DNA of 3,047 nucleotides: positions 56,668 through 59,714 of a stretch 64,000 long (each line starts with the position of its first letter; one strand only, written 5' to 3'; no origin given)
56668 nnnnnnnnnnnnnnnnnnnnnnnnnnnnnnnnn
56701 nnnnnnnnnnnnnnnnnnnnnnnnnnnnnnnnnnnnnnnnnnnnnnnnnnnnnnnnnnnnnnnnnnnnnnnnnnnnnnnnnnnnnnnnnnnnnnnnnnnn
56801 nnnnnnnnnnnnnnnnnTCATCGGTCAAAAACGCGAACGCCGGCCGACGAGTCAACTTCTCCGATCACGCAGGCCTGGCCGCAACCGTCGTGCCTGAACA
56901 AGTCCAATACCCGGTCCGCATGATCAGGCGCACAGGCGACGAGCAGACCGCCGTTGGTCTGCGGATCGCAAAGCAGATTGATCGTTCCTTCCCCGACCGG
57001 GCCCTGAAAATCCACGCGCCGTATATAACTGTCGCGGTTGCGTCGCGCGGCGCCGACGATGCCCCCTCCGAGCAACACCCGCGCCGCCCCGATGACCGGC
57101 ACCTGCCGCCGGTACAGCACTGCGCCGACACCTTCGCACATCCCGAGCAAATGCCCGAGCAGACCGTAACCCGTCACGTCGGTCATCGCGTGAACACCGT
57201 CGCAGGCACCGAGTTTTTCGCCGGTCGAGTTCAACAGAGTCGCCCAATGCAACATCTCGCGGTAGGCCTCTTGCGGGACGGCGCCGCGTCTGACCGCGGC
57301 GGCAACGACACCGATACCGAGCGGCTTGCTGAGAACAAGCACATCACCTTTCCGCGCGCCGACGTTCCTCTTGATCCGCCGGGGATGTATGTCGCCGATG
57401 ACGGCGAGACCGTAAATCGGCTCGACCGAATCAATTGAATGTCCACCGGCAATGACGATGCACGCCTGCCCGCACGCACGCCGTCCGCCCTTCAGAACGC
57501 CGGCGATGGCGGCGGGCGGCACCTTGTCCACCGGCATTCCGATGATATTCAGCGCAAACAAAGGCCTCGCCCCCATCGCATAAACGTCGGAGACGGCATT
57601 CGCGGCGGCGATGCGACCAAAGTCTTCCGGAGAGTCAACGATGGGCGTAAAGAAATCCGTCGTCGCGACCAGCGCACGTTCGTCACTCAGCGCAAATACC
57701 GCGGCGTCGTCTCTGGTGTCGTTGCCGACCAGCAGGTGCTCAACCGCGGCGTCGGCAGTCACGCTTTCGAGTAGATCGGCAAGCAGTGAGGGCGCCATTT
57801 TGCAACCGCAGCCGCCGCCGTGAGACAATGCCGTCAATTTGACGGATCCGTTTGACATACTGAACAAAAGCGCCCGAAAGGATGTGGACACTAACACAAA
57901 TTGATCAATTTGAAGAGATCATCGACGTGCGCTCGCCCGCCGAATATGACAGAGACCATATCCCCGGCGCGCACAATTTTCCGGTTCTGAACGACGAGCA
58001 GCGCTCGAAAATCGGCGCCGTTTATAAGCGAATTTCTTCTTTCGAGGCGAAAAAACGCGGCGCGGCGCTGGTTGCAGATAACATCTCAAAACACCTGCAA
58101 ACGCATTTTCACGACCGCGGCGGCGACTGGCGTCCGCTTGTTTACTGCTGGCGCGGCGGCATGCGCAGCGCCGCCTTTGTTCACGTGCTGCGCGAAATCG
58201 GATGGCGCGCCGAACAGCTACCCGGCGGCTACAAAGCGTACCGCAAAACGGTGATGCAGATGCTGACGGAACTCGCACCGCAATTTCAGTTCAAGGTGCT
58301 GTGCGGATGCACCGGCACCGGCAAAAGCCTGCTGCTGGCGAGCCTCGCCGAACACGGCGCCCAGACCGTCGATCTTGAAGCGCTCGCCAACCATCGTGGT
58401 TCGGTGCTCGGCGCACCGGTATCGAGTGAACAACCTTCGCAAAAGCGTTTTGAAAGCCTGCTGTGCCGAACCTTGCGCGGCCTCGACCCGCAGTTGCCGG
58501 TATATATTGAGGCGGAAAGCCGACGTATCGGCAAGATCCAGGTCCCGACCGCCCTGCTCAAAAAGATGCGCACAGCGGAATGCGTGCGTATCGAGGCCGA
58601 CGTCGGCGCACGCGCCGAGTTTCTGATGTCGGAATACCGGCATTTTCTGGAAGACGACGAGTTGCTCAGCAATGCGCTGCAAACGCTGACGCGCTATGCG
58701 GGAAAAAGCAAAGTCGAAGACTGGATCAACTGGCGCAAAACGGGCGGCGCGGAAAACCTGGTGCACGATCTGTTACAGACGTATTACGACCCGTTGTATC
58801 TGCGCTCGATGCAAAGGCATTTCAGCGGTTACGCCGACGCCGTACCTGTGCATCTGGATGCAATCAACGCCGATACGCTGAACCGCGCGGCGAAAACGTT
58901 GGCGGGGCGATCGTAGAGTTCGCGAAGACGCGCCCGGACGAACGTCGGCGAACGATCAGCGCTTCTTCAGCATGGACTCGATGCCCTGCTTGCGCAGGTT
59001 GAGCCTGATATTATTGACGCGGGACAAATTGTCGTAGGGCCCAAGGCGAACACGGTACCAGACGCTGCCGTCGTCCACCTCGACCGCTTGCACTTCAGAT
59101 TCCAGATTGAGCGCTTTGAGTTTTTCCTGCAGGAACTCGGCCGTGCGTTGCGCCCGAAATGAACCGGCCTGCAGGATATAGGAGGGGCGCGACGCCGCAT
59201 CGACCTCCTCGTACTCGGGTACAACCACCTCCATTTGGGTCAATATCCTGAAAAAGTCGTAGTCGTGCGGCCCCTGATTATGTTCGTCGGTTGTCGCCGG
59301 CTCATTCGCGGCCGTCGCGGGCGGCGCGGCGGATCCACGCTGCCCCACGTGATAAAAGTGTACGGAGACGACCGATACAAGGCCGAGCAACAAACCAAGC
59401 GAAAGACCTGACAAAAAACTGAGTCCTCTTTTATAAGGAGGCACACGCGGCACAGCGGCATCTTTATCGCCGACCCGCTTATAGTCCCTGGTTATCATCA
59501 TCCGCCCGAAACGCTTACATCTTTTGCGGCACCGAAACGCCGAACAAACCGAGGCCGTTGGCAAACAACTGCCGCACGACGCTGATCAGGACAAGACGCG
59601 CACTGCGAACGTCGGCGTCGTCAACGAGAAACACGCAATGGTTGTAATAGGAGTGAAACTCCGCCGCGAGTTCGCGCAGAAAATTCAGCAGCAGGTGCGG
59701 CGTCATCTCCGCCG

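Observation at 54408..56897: Dam-like R-M module bracketed by duplicated selD 3'-end sequences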

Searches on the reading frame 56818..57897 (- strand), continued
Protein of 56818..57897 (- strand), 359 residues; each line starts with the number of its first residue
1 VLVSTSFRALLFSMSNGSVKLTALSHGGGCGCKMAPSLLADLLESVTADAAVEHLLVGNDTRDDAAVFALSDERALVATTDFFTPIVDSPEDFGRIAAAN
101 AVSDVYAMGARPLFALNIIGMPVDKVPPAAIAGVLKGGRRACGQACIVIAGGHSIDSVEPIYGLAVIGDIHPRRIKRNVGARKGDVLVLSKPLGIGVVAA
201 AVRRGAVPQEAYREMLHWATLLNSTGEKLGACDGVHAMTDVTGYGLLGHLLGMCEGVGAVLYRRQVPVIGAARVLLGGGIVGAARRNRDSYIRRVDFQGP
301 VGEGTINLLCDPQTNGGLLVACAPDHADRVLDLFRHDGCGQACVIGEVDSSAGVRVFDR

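Call 34: list_cluster_members(proteins=[P0001, P0121, P0002, P0006, P0122, P0127])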
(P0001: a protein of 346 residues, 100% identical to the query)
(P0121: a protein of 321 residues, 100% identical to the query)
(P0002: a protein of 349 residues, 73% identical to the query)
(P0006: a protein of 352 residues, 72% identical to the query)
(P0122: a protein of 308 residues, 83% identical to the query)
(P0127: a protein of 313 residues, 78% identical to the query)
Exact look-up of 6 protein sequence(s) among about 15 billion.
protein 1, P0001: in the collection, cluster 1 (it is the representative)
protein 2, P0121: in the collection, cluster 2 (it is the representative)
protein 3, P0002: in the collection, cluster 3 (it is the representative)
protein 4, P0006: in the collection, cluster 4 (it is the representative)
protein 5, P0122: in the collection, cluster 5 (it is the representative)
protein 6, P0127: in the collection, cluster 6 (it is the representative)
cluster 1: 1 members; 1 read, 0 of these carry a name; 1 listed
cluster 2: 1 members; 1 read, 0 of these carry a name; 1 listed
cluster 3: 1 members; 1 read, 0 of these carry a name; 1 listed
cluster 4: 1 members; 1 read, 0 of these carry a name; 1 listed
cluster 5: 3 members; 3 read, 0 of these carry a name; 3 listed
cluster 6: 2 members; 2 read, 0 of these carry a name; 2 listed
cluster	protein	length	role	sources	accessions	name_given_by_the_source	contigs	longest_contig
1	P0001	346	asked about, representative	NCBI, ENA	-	-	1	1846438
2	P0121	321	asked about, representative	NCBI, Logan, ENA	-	-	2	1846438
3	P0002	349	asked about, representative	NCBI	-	-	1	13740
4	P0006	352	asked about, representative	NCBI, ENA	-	-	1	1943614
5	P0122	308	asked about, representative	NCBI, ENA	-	-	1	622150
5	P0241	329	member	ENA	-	-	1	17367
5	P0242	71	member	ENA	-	-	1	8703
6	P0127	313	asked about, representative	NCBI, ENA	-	-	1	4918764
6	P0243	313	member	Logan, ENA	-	-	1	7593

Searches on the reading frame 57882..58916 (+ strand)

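Call 7: search_protein_families(library=pfam, proteins=[window:57882-58916:+], max_evalue=0.01)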
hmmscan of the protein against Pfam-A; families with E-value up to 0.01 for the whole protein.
window:57882-58916:+ (344 aa): 3 families
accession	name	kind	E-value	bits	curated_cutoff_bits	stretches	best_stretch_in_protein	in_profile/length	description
PF00581.25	Rhodanese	-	3.5e-11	43.9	22.2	1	11-122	13-101/102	Rhodanese-like domain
PF13401.12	AAA_22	-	0.0032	18.2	27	0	137-196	7-56/130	AAA domain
PF13521.12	AAA_28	-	0.0053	17.4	27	1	139-166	3-30/164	AAA domain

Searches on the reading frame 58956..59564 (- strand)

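Call 47: search_protein_families(library=pfam, proteins=[window:58956-59564:-], max_evalue=0.001)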
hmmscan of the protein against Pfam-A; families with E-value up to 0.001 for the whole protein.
window:58956-59564:- (202 aa): 1 family
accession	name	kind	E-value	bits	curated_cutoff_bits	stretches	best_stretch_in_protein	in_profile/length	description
PF05036.18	SPOR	-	2.7e-13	50.5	21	1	127-200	3-75/76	SPOR domain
